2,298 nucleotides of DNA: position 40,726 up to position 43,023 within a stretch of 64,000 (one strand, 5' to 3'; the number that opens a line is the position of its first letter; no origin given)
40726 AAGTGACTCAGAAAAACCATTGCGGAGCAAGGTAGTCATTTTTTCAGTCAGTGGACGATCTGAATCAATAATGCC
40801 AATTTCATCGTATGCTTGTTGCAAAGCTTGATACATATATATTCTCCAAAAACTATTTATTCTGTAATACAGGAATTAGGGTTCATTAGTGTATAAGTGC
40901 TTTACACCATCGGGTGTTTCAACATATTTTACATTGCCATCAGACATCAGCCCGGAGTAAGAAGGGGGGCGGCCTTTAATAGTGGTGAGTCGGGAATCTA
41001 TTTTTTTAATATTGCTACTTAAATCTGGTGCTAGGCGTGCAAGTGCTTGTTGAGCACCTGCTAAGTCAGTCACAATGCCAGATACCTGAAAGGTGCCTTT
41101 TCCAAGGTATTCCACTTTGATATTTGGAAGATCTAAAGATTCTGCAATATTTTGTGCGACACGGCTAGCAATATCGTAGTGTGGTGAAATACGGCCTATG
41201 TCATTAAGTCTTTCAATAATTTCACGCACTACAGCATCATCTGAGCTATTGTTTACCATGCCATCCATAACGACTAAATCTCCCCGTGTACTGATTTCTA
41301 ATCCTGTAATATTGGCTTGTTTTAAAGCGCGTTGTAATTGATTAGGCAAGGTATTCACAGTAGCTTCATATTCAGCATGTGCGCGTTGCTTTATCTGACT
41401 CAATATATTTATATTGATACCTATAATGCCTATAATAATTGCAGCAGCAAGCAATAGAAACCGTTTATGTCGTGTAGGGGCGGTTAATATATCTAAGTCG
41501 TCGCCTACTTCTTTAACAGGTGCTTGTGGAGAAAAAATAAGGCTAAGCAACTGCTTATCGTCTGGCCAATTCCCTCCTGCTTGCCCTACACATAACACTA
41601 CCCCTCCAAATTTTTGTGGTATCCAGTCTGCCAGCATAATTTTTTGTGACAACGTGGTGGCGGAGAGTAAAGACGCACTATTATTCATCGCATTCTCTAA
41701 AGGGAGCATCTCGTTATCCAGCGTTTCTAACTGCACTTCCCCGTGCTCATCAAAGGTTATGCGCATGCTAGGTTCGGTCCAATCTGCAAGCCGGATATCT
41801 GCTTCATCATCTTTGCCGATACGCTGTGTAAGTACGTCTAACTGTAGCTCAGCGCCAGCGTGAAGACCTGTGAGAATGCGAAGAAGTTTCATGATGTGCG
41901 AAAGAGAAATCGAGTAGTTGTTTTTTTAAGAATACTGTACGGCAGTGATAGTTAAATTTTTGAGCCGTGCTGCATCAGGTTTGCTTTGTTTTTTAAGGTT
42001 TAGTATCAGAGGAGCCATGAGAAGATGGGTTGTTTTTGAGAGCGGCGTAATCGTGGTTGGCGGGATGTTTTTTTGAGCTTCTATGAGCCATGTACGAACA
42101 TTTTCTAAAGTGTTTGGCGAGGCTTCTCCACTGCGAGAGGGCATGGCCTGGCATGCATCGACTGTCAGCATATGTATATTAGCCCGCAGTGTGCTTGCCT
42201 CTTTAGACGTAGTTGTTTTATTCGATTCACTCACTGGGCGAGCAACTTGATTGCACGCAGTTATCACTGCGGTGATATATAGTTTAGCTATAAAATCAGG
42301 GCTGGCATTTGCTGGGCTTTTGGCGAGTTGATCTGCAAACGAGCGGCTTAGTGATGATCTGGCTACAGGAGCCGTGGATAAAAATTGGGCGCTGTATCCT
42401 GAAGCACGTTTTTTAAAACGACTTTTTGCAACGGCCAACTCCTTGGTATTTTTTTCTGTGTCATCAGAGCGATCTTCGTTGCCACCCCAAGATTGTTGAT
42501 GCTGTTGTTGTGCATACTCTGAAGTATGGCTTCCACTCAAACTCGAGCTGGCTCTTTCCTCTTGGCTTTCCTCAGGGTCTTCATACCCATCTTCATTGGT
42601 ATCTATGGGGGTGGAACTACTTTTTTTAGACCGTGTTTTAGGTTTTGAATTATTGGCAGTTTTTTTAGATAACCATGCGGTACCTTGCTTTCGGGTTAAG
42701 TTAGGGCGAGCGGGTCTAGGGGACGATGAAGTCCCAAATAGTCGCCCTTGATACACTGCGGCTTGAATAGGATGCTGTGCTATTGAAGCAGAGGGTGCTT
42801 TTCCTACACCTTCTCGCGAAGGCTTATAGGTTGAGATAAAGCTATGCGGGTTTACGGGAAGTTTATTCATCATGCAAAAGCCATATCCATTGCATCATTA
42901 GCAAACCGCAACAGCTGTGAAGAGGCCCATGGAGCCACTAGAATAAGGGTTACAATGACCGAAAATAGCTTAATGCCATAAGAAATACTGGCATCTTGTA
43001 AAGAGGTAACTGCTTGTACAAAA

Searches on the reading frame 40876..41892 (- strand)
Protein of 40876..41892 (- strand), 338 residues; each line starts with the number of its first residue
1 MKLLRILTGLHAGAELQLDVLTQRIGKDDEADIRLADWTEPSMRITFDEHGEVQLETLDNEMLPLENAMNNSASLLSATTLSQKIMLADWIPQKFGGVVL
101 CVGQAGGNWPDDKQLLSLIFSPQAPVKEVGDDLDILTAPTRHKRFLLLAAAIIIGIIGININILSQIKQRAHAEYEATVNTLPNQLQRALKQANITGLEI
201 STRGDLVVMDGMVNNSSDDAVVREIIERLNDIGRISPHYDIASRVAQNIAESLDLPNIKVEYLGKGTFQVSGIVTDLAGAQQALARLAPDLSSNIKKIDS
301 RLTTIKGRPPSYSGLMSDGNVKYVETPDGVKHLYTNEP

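Call 6: search_protein_families(library=pfam, proteins=[window:40876-41892:-], max_evalue=0.01)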
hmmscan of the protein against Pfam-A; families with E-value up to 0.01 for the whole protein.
window:40876-41892:- (338 aa): 2 families
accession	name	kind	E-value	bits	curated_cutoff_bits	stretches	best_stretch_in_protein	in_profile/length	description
PF16697.10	Yop-YscD_cpl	-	9.1e-05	23.1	33.2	1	5-42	1-38/94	Inner membrane component of T3SS, cytoplasmic domain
PF04972.22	BON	-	0.0088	16.7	27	0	185-232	8-58/69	BON domain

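Call 12: search_protein_families(library=ncbifam, proteins=[window:40876-41892:-], max_evalue=0.1)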
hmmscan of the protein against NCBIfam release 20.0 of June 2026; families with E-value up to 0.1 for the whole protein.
window:40876-41892:- (338 aa): 3 families
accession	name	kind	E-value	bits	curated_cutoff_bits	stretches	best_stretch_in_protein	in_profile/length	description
NF041525.1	HrpD5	equivalog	1.3e-79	268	300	1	1-332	1-314/314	HrpD5 family protein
TIGR02500.1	type_III_yscD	equivalog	3e-08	33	86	1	4-288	3-265/413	type III secretion system inner membrane ring subunit SctD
TIGR01212.1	TIGR01212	equivalog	0.023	13.8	180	1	175-208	89-122/302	tRNA modification radical SAM protein MnmL/YtqA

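Call 25: search_dna_similar(query=window:40876-41892:-, collection=plasmids, mode=protein, max_rows=15)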
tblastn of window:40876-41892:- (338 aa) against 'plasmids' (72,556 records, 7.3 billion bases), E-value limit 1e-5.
Records with a match: 153; places in all: 153; records where one place covers at least 80% of the query: 153.
Best place of each record, by identity: <60% 153.
By first word of the organism name: Ralstonia 133; Mycetohabitans 9; Paraburkholderia 7; Burkholderia 4.
By predicted mobility (MOB-suite, as given by PLSDB): mobilizable 104; non-mobilizable 49.
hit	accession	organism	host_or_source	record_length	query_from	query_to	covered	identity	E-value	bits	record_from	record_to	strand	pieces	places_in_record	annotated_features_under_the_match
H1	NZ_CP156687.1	Burkholderia stagnalis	Bacterial cells,soils collected in ...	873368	1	338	100%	35.3%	7e-47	177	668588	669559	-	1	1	hrpD5: HrpD5 family protein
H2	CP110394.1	Burkholderia sp. JSH-S8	Tetrastigma hemsleyanum Diels et Gilg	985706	1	336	99%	34.0%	5e-43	166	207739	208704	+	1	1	type III secretion system protein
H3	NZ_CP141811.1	Burkholderia thailandensis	Homo sapiens,tissue sample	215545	1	337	100%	33.9%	4e-42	163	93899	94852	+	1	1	secretion protein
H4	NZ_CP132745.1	Mycetohabitans endofungorum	-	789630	1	334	99%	30.7%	8e-40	156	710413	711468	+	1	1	type III secretion protein SctD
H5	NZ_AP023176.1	Paraburkholderia largidicola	Physopelta gutta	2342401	1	334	99%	30.6%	2e-21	102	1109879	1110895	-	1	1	none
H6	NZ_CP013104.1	Paraburkholderia caribensis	-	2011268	1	334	99%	30.5%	9e-21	100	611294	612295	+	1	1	none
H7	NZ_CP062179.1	Mycetohabitans endofungorum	Rhizopus microsporus,bacterial ...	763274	1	337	100%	29.9%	1e-38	153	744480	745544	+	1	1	type III secretion protein SctD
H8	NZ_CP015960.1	Paraburkholderia caribensis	Mimosa,single cell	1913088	1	334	99%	30.1%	1e-19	97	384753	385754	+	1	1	none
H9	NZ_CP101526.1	Burkholderia arboris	mixed culture,soil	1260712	1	334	99%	30.1%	1e-35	144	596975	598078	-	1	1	none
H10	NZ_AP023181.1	Paraburkholderia sp. PGU19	Physopelta gutta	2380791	1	334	99%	30.0%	1e-20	100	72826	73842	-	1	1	none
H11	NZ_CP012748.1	Paraburkholderia caribensis MBA4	soil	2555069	1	334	99%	30.0%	2e-20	100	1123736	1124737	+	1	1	none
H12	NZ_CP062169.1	Mycetohabitans endofungorum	Rhizopus microsporus,bacterial ...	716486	1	337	100%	29.7%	2e-39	155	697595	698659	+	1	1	type III secretion protein SctD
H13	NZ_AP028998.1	Paraburkholderia sp. 22B1P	-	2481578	1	334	99%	29.7%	7e-21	100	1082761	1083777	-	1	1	none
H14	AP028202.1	Paraburkholderia largidicola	Physopelta gutta,midgut,Midgut crypts ...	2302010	1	334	99%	29.7%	8e-21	100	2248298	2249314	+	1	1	secretion-associated protein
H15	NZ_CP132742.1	Mycetohabitans endofungorum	Rhizopus microsporus,culture isolated ...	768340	1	337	100%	29.4%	9e-39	153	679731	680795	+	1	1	prominin family protein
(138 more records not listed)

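Call 28: get_annotated_region(hit=H1, flank=7000)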
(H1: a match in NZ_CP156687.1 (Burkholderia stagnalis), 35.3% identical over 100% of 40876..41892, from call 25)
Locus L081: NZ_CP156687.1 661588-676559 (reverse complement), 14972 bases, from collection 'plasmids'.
description: Burkholderia stagnalis strain YJ-2 plasmid plas2, complete sequence
organism: Burkholderia stagnalis (NCBI taxid 1503054)
taxonomy: Bacteria; Pseudomonadota; Betaproteobacteria; Burkholderiales; Burkholderiaceae; Burkholderia; Burkholderia stagnalis
host: -; source: Bacterial cells,soils collected in Guangdong Province, China; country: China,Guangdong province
typing (MOB-suite, as given by PLSDB): non-mobilizable
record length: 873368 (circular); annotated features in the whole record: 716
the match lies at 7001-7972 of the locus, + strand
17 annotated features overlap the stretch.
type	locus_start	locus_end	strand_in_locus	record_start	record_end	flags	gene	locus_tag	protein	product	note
CDS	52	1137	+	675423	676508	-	sctU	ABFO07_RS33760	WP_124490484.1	type III secretion system export apparatus subunit SctU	GO:0030254 - protein secretion by the type III secretion system [Evidence IEA]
CDS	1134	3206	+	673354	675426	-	sctV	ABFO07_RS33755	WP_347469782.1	type III secretion system export apparatus subunit SctV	GO:0009306 - protein secretion [Evidence IEA]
CDS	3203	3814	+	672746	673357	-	sctP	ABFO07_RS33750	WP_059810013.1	type III secretion system protein SctP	-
CDS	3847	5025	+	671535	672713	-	sctQ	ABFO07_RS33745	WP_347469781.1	type III secretion system cytoplasmic ring protein SctQ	GO:0030254 - protein secretion by the type III secretion system [Evidence IEA]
CDS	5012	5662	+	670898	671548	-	sctR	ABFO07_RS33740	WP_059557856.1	type III secretion system export apparatus subunit SctR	GO:0030254 - protein secretion by the type III secretion system [Evidence IEA]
CDS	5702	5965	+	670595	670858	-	sctS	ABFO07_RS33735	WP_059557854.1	type III secretion system export apparatus subunit SctS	GO:0030254 - protein secretion by the type III secretion system [Evidence IEA]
CDS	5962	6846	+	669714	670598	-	-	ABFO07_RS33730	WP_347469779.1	type III secretion system protein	-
CDS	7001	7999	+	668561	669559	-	hrpD5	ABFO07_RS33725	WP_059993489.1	HrpD5 family protein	-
CDS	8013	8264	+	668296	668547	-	-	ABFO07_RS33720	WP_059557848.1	hypothetical protein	-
CDS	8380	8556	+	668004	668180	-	-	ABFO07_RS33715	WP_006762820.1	hypothetical protein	-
CDS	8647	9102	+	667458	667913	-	-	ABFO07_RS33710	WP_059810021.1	CesT family type III secretion system chaperone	GO:0030254 - protein secretion by the type III secretion system [Evidence IEA]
CDS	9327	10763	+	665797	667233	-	-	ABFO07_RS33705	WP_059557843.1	helix-turn-helix transcriptional regulator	GO:0006355 - regulation of DNA-templated transcription [Evidence IEA]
CDS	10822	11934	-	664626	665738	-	-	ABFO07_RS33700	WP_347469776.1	hypothetical protein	-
CDS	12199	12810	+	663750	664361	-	-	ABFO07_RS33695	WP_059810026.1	GNAT family protein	-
CDS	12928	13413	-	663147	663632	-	-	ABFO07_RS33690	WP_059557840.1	HrpB1 family type III secretion system apparatus protein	-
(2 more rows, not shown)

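Call 32: search_dna_similar(query=window:40876-41892:-, collection=plasmids, mode=protein, max_rows=12, rows=spread)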
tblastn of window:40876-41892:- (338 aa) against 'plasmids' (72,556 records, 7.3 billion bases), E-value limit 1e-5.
Records with a match: 153; places in all: 153; records where one place covers at least 80% of the query: 153.
Best place of each record, by identity: <60% 153.
By first word of the organism name: Ralstonia 133; Mycetohabitans 9; Paraburkholderia 7; Burkholderia 4.
By predicted mobility (MOB-suite, as given by PLSDB): mobilizable 104; non-mobilizable 49.
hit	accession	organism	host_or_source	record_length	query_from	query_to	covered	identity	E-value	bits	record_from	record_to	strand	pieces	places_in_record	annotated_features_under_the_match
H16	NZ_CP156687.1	Burkholderia stagnalis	Bacterial cells,soils collected in ...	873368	1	338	100%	35.3%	7e-47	177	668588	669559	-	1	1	hrpD5: HrpD5 family protein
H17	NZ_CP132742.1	Mycetohabitans endofungorum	Rhizopus microsporus,culture isolated ...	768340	1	337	100%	29.4%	9e-39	153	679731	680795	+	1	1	prominin family protein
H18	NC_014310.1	Ralstonia solanacearum PSI07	-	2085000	2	337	99%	27.4%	3e-15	84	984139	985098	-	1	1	none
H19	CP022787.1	Ralstonia solanacearum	Solanum tuberosum,single cell,Potato ...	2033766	2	337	99%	26.8%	6e-17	89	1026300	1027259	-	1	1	type III secretion protein HrpW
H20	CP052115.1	Ralstonia solanacearum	tomato,cell culture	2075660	2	337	99%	26.8%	6e-17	89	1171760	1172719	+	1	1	type III secretion protein HrpW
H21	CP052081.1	Ralstonia solanacearum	tomato,cell culture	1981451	2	337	99%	26.6%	3e-17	91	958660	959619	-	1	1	none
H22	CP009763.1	Ralstonia solanacearum OE1-1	Solanum virginianum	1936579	2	337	99%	26.6%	1e-16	88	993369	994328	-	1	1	type III secretion protein HrpW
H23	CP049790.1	Ralstonia solanacearum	whole organism,isolated from the ...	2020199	2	337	99%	26.6%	1e-16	88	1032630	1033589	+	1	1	type III secretion protein HrpW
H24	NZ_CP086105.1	Ralstonia sp. RS650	sunflower,cell culture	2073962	2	337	99%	26.6%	1e-16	88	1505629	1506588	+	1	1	none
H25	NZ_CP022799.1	Ralstonia solanacearum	Solanum tuberosum,single cell,Potato ...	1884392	2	337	99%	26.5%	1e-16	88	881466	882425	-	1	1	none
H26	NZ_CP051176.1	Ralstonia solanacearum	Whole organism,tomato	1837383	2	337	99%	25.8%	2e-18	94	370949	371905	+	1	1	none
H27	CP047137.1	Ralstonia solanacearum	Potato,Single cell,tuber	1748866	2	337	99%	25.3%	1e-17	91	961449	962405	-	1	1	type III secretion protein HrpW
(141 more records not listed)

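Call 34: get_annotated_region(hit=H22, flank=5000)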
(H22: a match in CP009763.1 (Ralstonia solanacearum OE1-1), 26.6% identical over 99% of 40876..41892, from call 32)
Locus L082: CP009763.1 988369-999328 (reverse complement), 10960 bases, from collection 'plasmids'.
description: Ralstonia solanacearum OE1-1 plasmid, complete genome
organism: Ralstonia solanacearum OE1-1 (NCBI taxid 1429399)
taxonomy: Bacteria; Pseudomonadota; Betaproteobacteria; Burkholderiales; Burkholderiaceae; Ralstonia; Ralstonia solanacearum; Ralstonia solanacearum OE1-1
host: -; source: Solanum virginianum; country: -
typing (MOB-suite, as given by PLSDB): mobilizable; relaxase MOBP
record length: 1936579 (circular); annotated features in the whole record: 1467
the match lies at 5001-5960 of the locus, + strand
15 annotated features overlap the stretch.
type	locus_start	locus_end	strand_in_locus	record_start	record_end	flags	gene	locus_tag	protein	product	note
CDS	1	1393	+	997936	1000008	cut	-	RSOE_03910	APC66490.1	EscV/YscV/HrcV family type III secretion system export apparatus protein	-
CDS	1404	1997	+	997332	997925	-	-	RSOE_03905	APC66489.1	type III secretion protein HpaP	-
CDS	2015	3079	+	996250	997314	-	-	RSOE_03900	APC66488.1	YscQ/HrcQ family type III secretion apparatus protein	-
CDS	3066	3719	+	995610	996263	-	-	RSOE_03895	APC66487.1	EscR/YscR/HrcR family type III secretion system export apparatus protein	-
CDS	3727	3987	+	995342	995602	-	-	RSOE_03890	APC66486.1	EscS/YscS/HrcS family type III secretion system export apparatus protein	-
CDS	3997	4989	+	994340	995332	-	-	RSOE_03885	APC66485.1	type III secretion protein HrpV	-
CDS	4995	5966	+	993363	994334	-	-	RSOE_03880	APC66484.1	type III secretion protein HrpW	-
CDS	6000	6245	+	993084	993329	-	-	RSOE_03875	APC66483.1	type III secretion protein HrpX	-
CDS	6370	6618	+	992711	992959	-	-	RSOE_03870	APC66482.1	hypothetical protein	-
CDS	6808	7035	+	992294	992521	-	-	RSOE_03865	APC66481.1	serine kinase/phosphatase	-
CDS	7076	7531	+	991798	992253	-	-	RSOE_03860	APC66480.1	molecular chaperone Tir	-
CDS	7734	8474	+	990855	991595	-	-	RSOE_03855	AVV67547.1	DNA-binding response regulator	-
CDS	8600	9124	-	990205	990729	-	-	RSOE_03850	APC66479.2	LuxR family transcriptional regulator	-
CDS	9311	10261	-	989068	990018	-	-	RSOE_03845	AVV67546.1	FecR family protein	-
CDS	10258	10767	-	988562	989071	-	-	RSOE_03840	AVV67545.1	RNA polymerase subunit sigma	-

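Call 35: get_annotated_region(hit=H17, flank=6000)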
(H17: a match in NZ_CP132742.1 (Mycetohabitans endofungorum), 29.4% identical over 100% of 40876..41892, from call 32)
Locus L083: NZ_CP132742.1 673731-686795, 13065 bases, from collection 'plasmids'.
description: Mycetohabitans endofungorum strain B14/HKI 0403 plasmid unnamed1, complete sequence
organism: Mycetohabitans endofungorum (NCBI taxid 417203)
taxonomy: Bacteria; Pseudomonadota; Betaproteobacteria; Burkholderiales; Burkholderiaceae; Mycetohabitans; Mycetohabitans endofungorum
host: -; source: Rhizopus microsporus,culture isolated from host hyphae,hyphae of ATCC 52814,forest soil; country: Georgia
typing (MOB-suite, as given by PLSDB): non-mobilizable
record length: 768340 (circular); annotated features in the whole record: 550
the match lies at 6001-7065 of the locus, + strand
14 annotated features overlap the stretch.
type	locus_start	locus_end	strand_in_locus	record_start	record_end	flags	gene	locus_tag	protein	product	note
CDS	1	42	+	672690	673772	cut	sctU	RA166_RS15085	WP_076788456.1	type III secretion system export apparatus subunit SctU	GO:0030254 - protein secretion by the type III secretion system [Evidence IEA]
CDS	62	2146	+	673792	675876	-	sctV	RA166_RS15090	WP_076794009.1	type III secretion system export apparatus subunit SctV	GO:0009306 - protein secretion [Evidence IEA]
CDS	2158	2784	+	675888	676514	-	sctP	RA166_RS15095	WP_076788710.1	type III secretion system protein SctP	-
CDS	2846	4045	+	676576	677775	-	sctQ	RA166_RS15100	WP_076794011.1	type III secretion system cytoplasmic ring protein SctQ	GO:0030254 - protein secretion by the type III secretion system [Evidence IEA]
CDS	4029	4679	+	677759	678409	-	sctR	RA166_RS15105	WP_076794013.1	type III secretion system export apparatus subunit SctR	GO:0030254 - protein secretion by the type III secretion system [Evidence IEA]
CDS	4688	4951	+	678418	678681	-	sctS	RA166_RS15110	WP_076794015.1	type III secretion system export apparatus subunit SctS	GO:0030254 - protein secretion by the type III secretion system [Evidence IEA]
CDS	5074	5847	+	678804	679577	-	-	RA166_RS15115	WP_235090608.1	hypothetical protein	-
CDS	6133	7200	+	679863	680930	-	-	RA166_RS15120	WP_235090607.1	prominin family protein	-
CDS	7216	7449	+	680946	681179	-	-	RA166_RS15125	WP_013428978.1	hypothetical protein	-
CDS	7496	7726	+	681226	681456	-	-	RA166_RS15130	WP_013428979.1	hypothetical protein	-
CDS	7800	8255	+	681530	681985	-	-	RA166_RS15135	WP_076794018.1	CesT family type III secretion system chaperone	GO:0030254 - protein secretion by the type III secretion system [Evidence IEA]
CDS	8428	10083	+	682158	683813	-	-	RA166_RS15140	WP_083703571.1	winged helix-turn-helix domain-containing protein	GO:0000160 - phosphorelay signal transduction system [Evidence IEA]; GO:0006355 - regulation of DNA-templated ...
CDS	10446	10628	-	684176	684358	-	-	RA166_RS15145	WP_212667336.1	hypothetical protein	-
CDS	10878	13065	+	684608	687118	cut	-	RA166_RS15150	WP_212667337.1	hypothetical protein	-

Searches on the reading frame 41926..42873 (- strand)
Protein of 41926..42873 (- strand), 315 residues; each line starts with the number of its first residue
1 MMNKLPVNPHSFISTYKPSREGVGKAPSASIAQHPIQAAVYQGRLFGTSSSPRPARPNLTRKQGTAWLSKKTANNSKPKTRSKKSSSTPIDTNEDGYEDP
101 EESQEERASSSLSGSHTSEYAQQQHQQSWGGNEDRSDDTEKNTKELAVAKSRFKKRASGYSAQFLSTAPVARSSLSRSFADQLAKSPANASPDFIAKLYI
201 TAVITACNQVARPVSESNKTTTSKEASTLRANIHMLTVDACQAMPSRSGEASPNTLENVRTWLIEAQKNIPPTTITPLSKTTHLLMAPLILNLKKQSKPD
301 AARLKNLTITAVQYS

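Call 6: search_protein_families(library=pfam, proteins=[window:41926-42873:-], max_evalue=0.01)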
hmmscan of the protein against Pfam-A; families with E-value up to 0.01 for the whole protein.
window:41926-42873:- (315 aa): 0 families

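Call 12: search_protein_families(library=ncbifam, proteins=[window:41926-42873:-], max_evalue=0.1)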
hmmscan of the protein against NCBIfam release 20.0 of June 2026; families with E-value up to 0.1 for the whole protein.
window:41926-42873:- (315 aa): 1 family
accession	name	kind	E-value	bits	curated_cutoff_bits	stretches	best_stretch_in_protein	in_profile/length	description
NF004596.0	PRK05932.1-3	subfamily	0.041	12.8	499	1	75-205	56-185/515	RNA polymerase factor sigma-54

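Call 64: search_protein_families(library=pfam, proteins=[window:41926-42873:-], max_evalue=0.01)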
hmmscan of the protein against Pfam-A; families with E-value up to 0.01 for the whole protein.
window:41926-42873:- (315 aa): 0 families
